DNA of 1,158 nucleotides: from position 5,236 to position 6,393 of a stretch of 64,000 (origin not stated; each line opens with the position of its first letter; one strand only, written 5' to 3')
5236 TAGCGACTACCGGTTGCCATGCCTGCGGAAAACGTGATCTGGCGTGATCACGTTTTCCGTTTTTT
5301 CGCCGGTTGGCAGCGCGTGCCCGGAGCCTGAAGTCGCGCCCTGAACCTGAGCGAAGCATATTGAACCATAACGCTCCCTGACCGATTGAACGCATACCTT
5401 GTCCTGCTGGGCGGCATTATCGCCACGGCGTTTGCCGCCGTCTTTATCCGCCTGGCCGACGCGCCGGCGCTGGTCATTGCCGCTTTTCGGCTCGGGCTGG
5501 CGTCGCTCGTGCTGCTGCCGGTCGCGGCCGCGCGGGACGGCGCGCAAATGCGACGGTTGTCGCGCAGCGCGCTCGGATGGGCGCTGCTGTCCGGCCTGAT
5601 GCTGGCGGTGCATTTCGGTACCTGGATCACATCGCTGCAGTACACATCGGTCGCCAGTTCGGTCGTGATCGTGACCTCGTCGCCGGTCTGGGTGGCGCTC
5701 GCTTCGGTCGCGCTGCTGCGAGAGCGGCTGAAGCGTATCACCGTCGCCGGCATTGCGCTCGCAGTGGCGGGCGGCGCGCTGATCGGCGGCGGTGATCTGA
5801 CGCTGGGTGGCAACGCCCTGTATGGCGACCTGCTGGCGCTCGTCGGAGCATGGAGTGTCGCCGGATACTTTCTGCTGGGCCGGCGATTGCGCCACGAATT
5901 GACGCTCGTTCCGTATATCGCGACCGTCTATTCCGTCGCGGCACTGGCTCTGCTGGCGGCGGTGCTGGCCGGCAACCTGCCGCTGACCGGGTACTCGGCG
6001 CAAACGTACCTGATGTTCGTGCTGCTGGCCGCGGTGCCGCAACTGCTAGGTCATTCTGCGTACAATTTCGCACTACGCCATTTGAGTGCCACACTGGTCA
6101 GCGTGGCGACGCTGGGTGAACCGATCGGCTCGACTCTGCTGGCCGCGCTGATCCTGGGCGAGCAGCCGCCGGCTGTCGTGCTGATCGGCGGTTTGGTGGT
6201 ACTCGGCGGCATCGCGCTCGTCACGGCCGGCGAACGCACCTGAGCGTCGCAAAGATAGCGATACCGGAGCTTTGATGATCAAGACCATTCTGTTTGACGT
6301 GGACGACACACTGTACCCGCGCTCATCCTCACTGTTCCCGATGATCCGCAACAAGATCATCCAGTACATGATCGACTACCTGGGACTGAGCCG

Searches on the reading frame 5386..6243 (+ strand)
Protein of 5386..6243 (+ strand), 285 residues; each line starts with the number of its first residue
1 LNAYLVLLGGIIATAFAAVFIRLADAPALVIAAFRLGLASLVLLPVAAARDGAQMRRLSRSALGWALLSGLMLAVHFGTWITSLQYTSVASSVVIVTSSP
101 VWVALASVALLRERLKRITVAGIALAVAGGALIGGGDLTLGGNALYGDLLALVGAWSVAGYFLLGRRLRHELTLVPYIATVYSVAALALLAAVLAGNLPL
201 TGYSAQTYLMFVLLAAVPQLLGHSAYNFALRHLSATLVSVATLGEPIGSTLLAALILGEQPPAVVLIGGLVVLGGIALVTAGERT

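Call 5: search_protein_families(library=pfam, proteins=[window:5386-6243:+], max_evalue=0.01)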
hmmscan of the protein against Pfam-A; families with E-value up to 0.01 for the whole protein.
window:5386-6243:+ (285 aa): 2 families
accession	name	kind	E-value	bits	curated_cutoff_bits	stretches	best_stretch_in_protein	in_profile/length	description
PF00892.27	EamA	-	1.8e-31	109.7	28.2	2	3-133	3-133/135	EamA-like transporter family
PF03151.22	TPT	-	1.1e-08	35.3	30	1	176-283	31-139/291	Triose-phosphate Transporter family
